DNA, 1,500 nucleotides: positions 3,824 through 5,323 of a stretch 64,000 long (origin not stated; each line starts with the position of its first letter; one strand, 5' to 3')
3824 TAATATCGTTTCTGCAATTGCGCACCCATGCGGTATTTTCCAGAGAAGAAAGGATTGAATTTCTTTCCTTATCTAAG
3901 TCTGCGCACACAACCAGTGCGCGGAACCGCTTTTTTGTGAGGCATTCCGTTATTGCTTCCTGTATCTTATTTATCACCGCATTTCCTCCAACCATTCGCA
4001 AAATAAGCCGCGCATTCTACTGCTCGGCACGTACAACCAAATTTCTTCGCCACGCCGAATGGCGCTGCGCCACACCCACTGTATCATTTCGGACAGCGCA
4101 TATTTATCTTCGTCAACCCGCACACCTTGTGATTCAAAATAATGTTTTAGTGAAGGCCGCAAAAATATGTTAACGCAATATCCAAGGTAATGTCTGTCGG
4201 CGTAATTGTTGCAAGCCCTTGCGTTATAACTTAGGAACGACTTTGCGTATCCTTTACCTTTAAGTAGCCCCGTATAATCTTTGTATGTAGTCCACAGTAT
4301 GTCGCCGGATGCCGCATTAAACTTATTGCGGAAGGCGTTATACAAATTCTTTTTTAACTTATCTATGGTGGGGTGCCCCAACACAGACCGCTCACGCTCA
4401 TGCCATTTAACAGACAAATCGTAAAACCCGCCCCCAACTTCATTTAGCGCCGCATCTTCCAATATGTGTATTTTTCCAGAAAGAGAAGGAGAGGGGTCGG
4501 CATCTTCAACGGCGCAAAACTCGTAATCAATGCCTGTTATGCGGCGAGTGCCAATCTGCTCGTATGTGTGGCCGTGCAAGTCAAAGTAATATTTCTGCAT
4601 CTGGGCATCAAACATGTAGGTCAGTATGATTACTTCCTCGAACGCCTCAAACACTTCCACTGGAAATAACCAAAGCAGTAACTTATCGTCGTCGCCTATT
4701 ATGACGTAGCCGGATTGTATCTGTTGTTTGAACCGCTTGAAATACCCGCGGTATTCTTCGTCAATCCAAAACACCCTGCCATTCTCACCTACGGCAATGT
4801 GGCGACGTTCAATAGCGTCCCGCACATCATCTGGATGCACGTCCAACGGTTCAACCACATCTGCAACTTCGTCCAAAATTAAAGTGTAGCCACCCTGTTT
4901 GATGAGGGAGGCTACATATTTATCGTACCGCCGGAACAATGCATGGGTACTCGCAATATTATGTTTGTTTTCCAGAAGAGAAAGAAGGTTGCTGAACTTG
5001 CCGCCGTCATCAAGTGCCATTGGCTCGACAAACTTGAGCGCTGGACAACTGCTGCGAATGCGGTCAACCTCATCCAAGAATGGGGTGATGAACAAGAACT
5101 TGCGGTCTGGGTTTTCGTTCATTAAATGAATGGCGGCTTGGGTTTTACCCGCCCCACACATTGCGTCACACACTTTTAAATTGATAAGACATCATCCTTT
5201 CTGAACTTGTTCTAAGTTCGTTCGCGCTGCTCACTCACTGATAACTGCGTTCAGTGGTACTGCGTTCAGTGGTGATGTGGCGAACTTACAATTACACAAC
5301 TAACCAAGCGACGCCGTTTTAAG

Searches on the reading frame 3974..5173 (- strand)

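Call 23: search_protein_families(library=phrogs, proteins=[window:3974-5173:-], max_evalue=0.00001)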
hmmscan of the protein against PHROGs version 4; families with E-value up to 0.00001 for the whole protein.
window:3974-5173:- (399 aa): 1 family
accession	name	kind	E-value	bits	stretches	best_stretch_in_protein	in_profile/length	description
phrog_2467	-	unknown function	9.4e-67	227.1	1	3-396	14-422/502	-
